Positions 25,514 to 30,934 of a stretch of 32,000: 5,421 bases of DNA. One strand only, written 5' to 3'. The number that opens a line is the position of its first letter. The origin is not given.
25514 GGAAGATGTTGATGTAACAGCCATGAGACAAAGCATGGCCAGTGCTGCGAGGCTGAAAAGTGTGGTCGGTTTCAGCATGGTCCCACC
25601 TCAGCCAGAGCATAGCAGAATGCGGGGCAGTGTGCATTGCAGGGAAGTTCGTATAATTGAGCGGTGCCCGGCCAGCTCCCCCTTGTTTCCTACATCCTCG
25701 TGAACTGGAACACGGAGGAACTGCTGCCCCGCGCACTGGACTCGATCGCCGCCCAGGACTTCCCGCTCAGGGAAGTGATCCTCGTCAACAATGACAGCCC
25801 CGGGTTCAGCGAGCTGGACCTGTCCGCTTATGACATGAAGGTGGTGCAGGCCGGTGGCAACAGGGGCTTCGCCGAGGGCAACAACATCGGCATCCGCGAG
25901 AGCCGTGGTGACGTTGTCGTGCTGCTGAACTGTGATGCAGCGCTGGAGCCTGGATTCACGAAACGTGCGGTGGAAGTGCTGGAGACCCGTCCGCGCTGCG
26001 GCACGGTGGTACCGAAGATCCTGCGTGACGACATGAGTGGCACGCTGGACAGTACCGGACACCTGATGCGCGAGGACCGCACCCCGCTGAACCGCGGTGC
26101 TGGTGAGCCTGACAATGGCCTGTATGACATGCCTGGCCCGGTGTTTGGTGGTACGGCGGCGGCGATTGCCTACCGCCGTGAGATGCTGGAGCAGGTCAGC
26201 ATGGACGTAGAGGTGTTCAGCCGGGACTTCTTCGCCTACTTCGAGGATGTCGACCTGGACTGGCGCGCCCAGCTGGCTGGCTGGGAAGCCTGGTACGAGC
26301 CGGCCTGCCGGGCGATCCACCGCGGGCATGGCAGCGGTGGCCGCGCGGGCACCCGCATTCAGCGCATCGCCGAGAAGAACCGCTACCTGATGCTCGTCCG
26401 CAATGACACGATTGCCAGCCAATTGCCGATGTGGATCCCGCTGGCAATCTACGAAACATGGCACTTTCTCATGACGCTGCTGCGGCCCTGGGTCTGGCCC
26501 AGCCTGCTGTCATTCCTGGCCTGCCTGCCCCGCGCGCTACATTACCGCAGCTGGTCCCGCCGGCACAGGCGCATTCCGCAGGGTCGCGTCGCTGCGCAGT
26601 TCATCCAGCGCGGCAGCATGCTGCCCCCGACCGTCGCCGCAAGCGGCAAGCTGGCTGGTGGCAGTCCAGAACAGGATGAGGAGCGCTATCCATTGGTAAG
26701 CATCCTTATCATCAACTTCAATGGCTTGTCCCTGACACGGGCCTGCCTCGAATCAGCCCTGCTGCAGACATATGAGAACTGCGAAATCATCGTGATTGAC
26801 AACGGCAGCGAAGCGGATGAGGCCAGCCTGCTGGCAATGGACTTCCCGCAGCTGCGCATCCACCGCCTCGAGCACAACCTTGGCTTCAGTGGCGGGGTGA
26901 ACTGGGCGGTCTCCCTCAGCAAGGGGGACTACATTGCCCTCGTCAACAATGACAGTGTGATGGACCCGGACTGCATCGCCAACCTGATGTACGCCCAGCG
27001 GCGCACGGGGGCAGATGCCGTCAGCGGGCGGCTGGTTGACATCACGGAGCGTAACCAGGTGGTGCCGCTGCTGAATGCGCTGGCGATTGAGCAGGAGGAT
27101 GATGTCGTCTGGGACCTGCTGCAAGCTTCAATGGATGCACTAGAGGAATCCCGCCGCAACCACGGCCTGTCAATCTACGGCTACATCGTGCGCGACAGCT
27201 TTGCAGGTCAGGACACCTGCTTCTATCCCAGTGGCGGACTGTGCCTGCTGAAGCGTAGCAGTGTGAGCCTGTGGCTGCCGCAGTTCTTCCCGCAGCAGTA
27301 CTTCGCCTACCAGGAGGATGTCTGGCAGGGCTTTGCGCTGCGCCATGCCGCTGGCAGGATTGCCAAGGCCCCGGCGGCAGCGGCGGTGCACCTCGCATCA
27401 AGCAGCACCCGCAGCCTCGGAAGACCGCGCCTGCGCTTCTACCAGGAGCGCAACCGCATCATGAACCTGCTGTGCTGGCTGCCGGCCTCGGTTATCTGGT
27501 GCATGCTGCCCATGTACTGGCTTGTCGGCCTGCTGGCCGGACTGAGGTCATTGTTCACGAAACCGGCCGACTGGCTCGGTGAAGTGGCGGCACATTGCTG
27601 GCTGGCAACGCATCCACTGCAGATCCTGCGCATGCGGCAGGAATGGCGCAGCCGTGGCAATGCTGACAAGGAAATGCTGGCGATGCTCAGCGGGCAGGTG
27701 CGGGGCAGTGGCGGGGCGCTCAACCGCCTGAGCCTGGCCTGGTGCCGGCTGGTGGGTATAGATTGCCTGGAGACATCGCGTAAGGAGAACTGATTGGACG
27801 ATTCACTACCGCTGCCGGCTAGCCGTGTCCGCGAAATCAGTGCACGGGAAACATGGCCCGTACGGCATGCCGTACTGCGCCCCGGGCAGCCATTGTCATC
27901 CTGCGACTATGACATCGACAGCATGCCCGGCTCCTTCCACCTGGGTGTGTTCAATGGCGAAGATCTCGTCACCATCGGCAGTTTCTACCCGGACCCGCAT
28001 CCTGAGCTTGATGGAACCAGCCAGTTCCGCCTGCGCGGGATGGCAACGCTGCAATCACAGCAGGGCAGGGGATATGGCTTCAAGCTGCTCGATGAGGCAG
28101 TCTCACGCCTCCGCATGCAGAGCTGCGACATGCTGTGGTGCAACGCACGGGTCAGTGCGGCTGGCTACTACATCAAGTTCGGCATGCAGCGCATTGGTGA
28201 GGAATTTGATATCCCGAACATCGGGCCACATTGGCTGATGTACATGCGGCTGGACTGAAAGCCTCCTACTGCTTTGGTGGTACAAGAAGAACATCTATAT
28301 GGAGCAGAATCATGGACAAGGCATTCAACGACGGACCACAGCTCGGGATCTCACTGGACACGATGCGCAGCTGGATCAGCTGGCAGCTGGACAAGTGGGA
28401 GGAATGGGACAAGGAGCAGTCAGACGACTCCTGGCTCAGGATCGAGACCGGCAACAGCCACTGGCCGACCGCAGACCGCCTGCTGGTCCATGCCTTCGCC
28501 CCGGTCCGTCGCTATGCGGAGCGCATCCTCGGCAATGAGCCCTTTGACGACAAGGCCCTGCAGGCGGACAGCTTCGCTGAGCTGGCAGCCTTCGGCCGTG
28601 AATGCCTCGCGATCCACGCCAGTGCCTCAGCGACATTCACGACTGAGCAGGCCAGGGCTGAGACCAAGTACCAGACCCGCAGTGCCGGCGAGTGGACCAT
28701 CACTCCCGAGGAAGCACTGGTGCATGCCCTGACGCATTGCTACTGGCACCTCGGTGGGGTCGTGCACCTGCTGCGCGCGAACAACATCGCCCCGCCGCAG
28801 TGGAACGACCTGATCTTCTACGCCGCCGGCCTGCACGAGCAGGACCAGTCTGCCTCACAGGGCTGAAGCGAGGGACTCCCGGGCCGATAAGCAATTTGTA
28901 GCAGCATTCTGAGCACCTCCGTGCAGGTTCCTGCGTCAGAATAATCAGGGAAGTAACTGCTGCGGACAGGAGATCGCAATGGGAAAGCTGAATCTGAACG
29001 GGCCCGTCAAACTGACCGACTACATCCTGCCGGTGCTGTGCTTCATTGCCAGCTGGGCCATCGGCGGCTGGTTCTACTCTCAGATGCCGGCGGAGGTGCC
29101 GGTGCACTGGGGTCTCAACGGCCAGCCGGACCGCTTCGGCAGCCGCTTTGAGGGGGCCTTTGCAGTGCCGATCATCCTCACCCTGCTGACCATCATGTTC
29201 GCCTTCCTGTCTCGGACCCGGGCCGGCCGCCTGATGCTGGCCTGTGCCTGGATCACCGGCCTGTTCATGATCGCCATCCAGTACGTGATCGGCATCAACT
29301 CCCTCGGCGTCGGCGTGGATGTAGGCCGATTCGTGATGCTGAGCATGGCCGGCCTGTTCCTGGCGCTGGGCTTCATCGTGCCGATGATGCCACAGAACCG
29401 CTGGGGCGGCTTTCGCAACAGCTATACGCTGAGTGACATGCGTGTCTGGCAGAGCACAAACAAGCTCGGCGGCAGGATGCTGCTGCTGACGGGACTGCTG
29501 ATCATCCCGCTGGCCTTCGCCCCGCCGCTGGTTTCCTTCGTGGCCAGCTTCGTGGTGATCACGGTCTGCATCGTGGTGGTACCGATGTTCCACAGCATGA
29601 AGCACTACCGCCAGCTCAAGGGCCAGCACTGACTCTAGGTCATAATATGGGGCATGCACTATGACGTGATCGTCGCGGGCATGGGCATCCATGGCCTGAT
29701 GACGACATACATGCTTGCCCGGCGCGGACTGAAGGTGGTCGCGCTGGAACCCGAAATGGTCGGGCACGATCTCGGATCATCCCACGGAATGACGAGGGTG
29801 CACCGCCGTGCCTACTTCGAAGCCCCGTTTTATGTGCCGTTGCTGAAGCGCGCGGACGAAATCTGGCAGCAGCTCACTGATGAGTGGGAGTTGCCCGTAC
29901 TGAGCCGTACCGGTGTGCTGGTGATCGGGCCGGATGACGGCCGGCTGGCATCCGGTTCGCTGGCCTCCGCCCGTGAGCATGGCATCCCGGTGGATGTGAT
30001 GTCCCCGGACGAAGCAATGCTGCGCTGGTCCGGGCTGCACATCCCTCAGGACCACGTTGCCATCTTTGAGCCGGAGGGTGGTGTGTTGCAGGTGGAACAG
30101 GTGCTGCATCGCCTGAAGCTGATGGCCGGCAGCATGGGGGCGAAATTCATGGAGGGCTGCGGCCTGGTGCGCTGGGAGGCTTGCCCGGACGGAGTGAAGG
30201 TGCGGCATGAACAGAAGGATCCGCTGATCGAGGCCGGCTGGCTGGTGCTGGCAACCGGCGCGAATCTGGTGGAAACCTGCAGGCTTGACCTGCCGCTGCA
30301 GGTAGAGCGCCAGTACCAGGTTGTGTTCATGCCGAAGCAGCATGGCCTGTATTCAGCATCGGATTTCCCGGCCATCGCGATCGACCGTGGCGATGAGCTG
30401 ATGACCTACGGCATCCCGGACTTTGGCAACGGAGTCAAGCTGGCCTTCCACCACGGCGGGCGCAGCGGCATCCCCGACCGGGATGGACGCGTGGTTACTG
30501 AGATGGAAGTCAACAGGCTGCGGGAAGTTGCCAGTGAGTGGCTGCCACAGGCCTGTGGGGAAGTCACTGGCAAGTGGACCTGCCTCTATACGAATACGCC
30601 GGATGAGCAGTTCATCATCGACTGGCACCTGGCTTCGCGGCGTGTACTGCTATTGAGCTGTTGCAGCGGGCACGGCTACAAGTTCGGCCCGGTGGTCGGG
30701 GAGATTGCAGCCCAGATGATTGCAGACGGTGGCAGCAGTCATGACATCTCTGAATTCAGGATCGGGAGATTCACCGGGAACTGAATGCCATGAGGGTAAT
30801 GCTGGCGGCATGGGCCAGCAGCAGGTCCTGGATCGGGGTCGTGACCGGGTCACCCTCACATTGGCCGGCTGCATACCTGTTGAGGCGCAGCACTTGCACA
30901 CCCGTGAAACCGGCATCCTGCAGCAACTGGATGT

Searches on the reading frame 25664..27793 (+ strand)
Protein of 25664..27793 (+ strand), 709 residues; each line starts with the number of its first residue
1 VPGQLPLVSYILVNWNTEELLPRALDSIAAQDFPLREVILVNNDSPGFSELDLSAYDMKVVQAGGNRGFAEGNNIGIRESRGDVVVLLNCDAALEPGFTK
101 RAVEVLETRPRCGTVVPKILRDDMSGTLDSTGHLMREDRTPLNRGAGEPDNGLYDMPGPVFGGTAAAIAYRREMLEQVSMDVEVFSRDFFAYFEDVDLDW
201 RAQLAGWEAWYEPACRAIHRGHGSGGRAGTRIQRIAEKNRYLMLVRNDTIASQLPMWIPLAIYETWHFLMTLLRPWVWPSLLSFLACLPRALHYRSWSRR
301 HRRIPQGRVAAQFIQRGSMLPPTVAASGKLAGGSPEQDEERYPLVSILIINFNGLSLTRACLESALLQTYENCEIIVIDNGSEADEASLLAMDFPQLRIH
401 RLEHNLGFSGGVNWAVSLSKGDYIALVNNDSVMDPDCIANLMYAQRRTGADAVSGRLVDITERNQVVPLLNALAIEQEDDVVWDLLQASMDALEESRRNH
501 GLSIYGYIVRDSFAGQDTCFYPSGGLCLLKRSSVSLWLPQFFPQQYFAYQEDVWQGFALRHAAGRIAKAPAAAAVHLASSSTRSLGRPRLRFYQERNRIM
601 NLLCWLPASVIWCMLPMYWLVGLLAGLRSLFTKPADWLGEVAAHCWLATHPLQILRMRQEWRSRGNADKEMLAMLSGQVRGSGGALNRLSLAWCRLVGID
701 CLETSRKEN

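Call 38: search_protein_families(library=pfam, proteins=[window:25664-27793:+], max_evalue=0.0001)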
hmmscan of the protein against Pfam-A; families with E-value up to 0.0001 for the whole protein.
window:25664-27793:+ (709 aa): 2 families
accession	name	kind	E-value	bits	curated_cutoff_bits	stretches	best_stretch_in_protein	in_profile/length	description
PF00535.33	Glycos_transf_2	-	2.2e-42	145.3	23.3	2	346-463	1-121/168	Glycosyl transferase family 2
PF13641.12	Glyco_tranf_2_3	-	5.1e-21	76.2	27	2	345-582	3-217/230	Glycosyltransferase like family 2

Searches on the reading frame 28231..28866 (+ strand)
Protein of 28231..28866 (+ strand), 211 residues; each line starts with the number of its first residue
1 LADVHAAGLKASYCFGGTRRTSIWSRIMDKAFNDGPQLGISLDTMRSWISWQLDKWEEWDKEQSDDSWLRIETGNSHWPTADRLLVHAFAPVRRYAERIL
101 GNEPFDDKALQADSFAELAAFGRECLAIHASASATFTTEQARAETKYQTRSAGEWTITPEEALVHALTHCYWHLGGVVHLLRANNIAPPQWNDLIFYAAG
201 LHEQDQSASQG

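Call 38: search_protein_families(library=pfam, proteins=[window:28231-28866:+], max_evalue=0.0001)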
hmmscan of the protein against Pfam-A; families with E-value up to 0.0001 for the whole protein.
window:28231-28866:+ (211 aa): 1 family
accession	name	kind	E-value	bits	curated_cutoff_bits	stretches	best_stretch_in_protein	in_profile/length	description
PF05163.17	DinB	-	1.2e-08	35.5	23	1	44-191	7-152/165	DinB family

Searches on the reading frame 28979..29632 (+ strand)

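Call 38: search_protein_families(library=pfam, proteins=[window:28979-29632:+], max_evalue=0.0001)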
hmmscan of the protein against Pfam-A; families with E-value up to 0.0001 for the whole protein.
window:28979-29632:+ (217 aa): 2 families
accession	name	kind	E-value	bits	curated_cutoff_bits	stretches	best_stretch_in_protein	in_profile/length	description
PF07853.16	DUF1648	-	3.2e-18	65.6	28.7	1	22-67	3-48/49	Domain of unknown function (DUF1648)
PF13630.11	SdpI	-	3.5e-12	46.7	28.2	1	138-204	3-69/71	SdpI/YfhL protein family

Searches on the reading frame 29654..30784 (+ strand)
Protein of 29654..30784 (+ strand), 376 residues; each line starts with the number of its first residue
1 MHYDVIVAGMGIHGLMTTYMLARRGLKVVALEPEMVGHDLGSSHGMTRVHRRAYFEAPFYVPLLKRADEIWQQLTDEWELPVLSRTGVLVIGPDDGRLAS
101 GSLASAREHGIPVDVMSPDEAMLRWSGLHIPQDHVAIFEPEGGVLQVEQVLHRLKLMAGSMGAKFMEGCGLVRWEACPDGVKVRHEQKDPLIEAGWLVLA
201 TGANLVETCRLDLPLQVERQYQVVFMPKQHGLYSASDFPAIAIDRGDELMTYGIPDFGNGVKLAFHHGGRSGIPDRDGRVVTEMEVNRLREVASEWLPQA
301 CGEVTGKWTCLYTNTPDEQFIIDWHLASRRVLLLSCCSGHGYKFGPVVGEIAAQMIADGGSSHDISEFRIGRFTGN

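Call 38: search_protein_families(library=pfam, proteins=[window:29654-30784:+], max_evalue=0.0001)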
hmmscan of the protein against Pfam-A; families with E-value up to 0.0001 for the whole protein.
window:29654-30784:+ (376 aa): 1 family
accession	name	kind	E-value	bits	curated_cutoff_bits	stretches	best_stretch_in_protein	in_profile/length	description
PF01266.30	DAO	-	7.8e-46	157.6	27.9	1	4-355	1-353/353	FAD dependent oxidoreductase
